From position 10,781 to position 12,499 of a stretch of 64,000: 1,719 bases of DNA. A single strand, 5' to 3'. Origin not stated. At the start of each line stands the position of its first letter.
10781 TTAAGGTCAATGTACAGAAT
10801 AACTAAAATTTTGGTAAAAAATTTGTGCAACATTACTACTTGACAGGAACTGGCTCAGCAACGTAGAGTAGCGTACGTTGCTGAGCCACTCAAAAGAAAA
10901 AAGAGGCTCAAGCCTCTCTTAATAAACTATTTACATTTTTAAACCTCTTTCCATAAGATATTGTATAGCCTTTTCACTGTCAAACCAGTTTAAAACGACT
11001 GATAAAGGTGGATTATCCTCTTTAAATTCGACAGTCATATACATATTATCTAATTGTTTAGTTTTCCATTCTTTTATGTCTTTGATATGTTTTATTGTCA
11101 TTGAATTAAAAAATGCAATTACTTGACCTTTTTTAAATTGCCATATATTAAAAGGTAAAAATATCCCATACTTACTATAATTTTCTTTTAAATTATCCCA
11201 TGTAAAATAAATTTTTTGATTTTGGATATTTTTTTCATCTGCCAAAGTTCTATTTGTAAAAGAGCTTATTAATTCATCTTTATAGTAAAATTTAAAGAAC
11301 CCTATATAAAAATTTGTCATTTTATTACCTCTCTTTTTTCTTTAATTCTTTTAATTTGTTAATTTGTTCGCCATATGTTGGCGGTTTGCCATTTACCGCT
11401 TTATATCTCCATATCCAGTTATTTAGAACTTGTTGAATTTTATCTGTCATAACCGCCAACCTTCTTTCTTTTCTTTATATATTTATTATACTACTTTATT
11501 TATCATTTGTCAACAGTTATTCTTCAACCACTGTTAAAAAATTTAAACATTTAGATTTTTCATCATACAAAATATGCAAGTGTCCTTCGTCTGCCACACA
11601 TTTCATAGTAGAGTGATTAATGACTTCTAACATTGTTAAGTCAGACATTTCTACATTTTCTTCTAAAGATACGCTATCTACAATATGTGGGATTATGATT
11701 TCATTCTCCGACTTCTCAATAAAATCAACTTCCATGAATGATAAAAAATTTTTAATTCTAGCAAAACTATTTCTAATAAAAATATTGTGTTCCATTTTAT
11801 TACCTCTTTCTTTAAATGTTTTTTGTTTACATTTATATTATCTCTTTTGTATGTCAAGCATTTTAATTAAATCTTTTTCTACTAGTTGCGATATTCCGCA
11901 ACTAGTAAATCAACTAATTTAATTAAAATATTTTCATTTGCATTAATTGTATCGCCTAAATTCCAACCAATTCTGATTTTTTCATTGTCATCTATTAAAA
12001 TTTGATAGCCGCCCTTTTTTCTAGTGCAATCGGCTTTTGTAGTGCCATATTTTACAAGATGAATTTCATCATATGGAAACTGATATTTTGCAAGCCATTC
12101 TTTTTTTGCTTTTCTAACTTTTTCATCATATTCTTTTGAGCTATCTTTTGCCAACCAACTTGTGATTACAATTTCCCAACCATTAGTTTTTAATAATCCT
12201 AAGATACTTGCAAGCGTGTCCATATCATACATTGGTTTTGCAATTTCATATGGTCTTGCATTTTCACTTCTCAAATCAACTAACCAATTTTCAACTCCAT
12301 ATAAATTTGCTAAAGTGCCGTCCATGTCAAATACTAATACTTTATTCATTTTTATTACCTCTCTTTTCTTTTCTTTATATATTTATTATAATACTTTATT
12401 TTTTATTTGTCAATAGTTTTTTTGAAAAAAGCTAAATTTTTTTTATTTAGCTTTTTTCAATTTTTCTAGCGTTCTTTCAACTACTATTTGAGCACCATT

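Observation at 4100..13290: Seven-member family of promoter + GC-rich hairpin + terminator modules, antisense to the early genes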

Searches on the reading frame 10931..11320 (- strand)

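Call 17: search_protein_families(library=pfam, proteins=[window:10931-11320:-], max_evalue=0.01)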
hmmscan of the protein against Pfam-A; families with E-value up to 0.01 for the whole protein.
window:10931-11320:- (129 aa): 0 families

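Call 60: search_protein_families(library=phrogs, proteins=[window:10931-11320:-], max_evalue=0.01)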
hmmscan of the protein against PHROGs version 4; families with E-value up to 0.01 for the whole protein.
window:10931-11320:- (129 aa): 1 family
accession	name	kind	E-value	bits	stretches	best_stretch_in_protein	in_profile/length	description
phrog_19614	-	unknown function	0.003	18.5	0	63-103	6-45/61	-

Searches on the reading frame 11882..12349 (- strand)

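Call 17: search_protein_families(library=pfam, proteins=[window:11882-12349:-], max_evalue=0.01)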
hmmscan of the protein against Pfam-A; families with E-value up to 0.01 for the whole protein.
window:11882-12349:- (155 aa): 1 family
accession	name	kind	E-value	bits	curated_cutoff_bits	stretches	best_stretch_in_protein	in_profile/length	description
PF25109.1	HAD_PNKP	-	2.3e-05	25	27.6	1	3-120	2-109/143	Polynucleotide kinase PNKP phosphatase domain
